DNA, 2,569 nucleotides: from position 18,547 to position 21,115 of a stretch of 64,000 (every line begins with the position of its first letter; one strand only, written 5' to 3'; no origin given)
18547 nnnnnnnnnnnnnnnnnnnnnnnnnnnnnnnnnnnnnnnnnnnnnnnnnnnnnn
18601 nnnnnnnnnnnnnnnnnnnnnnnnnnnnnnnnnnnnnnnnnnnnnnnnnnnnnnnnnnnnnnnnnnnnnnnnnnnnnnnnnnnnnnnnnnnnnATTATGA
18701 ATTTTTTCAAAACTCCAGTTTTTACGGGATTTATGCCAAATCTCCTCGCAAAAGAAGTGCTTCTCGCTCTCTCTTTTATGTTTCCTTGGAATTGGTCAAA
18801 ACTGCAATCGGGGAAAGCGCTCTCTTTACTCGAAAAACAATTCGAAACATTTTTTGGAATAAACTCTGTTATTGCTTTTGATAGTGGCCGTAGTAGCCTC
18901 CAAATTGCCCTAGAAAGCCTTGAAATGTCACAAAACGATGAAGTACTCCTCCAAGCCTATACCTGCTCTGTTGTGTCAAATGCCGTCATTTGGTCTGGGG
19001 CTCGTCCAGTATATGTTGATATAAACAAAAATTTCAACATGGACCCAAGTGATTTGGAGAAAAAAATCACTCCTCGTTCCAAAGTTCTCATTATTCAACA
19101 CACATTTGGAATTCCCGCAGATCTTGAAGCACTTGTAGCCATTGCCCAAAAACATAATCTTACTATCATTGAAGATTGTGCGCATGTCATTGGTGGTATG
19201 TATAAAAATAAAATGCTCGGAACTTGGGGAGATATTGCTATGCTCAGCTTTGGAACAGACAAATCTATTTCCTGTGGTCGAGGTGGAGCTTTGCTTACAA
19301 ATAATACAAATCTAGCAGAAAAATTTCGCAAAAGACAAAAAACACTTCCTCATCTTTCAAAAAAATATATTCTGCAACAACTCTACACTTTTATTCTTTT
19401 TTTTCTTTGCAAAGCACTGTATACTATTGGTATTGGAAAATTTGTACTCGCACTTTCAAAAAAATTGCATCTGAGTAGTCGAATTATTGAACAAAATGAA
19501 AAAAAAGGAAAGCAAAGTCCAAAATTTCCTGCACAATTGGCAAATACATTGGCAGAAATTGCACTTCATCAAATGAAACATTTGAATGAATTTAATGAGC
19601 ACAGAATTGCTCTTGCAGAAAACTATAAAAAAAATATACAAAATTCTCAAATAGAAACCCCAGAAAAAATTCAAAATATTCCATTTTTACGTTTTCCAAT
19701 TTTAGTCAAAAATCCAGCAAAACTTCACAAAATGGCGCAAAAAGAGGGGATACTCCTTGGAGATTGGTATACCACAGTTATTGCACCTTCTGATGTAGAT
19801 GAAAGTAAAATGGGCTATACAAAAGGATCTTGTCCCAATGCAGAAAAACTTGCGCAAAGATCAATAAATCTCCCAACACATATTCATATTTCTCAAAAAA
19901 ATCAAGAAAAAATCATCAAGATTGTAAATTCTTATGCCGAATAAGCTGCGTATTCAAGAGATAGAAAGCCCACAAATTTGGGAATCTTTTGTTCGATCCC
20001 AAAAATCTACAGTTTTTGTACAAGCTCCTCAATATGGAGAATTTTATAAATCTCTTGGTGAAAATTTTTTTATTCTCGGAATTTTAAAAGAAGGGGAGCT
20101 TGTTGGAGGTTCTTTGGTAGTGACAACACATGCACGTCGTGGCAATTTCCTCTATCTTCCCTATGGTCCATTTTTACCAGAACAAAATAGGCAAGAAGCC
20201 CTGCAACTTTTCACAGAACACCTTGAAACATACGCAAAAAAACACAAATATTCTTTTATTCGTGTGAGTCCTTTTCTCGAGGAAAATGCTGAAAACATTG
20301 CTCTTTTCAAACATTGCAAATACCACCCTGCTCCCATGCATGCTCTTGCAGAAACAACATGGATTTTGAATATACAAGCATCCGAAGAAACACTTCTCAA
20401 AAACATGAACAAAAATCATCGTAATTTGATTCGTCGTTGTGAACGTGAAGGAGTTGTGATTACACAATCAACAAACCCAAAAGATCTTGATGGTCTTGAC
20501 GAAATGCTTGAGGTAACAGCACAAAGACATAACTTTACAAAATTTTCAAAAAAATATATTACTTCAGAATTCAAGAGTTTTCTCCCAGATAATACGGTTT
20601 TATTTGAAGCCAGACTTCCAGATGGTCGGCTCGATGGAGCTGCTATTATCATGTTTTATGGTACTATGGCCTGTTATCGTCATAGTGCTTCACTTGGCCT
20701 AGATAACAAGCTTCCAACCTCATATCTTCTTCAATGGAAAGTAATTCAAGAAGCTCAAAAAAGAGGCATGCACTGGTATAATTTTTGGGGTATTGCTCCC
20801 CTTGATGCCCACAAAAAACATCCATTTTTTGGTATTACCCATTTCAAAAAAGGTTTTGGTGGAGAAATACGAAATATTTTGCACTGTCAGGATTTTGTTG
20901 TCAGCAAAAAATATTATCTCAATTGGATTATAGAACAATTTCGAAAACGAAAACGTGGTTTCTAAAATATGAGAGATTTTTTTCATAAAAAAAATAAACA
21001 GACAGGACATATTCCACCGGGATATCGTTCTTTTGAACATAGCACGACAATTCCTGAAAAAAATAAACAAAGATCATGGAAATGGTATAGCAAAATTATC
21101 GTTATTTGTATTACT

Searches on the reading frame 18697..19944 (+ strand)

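Call 30: search_protein_families(library=pfam, proteins=[window:18697-19944:+], max_evalue=0.001)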
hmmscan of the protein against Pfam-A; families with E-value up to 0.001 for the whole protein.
window:18697-19944:+ (415 aa): 4 families
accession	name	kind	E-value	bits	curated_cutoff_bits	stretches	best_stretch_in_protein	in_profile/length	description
PF01041.23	DegT_DnrJ_EryC1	-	4.8e-69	233.7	19.8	1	35-410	19-359/360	DegT/DnrJ/EryC1/StrS aminotransferase family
PF01212.27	Beta_elim_lyase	-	1e-08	35.3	27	1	44-301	36-280/288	Beta-eliminating lyase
PF00155.27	Aminotran_1_2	-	2e-08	34.3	19.7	1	58-214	68-245/361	Aminotransferase class I and II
PF00266.25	Aminotran_5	-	4.1e-05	23.2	21.5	1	40-201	43-212/371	Aminotransferase class-V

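Call 46: search_protein_families(library=ncbifam, proteins=[window:18697-19944:+], max_evalue=0.001)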
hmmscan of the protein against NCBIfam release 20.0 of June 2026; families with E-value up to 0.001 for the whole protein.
window:18697-19944:+ (415 aa): 18 families
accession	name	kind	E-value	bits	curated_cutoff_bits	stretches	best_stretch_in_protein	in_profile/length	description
TIGR03588.1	PseC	equivalog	1.1e-46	159.5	423.5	2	36-212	26-209/380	UDP-4-amino-4,6-dideoxy-N-acetyl-beta-L-altrosamine transaminase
NF008687.0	PRK11706.1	equivalog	8.1e-45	153.2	375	2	46-209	37-201/375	dTDP-4-amino-4,6-dideoxygalactose transaminase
TIGR04181.1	NHT_00031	hypoth_equivalog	3.9e-44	151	420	1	38-211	28-218/359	LegC family aminotransferase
NF008658.2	PRK11658.1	equivalog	5.7e-40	137.1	631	2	37-212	30-205/379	UDP-4-amino-4-deoxy-L-arabinose aminotransferase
NF011936.0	PRK15407.1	equivalog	1.5e-34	119.4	423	1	36-208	61-242/440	lipopolysaccharide biosynthesis protein RfbH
TIGR02379.1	ECA_wecE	subfamily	8.9e-34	116.8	434.85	1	48-209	39-202/376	dTDP-4-amino-4,6-dideoxy-D-glucose transaminase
TIGR04427.1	PLP_DesI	equivalog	2.7e-30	105.8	650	1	7-212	20-223/390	dTDP-4-dehydro-6-deoxyglucose aminotransferase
NF005816.0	PRK07682.1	equivalog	1.2e-06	27.4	620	1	44-160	78-202/390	aminotransferase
NF047599.1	SerpalmtaseBetaP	equivalog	1.9e-05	23.5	500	1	44-168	92-218/394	serine palmitoyltransferase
NF004770.0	PRK06108.1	subfamily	2.2e-05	23.4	422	1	46-160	87-209/396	pyridoxal phosphate-dependent aminotransferase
NF005817.0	PRK07683.1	equivalog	4e-05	22.5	575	1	58-135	92-169/387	aminotransferase A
NF041091.1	asp_aminotase_Arch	equivalog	4.2e-05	22.6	550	1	44-160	76-199/376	aspartate aminotransferase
NF000586.1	PRK00011.1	subfamily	6e-05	22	335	1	111-212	139-242/404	serine hydroxymethyltransferase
TIGR00858.1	bioF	equivalog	0.00014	20.8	426.45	1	38-170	62-197/365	8-amino-7-oxononanoate synthase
TIGR01825.1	gly_Cac_T_rel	subfamily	0.00029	19.6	535.4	1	45-170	83-209/385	BioF/Kbl family PLP-dependent acyltransferase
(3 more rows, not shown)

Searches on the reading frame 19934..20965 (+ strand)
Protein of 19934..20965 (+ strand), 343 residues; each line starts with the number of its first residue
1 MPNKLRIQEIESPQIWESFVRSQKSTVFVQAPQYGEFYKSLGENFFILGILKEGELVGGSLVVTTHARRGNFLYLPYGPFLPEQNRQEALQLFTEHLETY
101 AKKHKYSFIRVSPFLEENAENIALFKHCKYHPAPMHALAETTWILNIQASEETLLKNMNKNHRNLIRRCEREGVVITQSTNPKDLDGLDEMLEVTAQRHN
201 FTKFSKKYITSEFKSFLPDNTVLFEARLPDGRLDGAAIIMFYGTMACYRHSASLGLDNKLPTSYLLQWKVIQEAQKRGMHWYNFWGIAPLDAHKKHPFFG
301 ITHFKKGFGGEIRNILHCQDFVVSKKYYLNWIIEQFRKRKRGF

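Call 30: search_protein_families(library=pfam, proteins=[window:19934-20965:+], max_evalue=0.001)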
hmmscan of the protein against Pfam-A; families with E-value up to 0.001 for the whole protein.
window:19934-20965:+ (343 aa): 2 families
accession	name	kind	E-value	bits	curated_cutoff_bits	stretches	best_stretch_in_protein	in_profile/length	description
PF02388.22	FemAB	-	2.2e-35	122.7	24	2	16-224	6-234/406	FemAB family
PF13480.13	Acetyltransf_6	-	5e-08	33.7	22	1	157-286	2-136/143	Acetyltransferase (GNAT) domain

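Call 46: search_protein_families(library=ncbifam, proteins=[window:19934-20965:+], max_evalue=0.001)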
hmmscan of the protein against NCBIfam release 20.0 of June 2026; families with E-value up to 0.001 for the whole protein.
window:19934-20965:+ (343 aa): 3 families
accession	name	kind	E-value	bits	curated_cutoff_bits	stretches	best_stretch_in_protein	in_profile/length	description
NF047883.1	UAcmpLyAlTFemX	equivalog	6.5e-10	38.8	500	1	53-304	51-312/337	UDP-N-acetylmuramoylpentapeptide-lysine N(6)-alanyltransferase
TIGR03019.1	pepcterm_femAB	equivalog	3.9e-09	36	260.35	1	137-284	115-258/330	FemAB family XrtA/PEP-CTERM system-associated protein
TIGR04421.1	FemAB_IMCC1989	hypoth_equivalog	0.00036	19.8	250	1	152-313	174-335/345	FemAB family protein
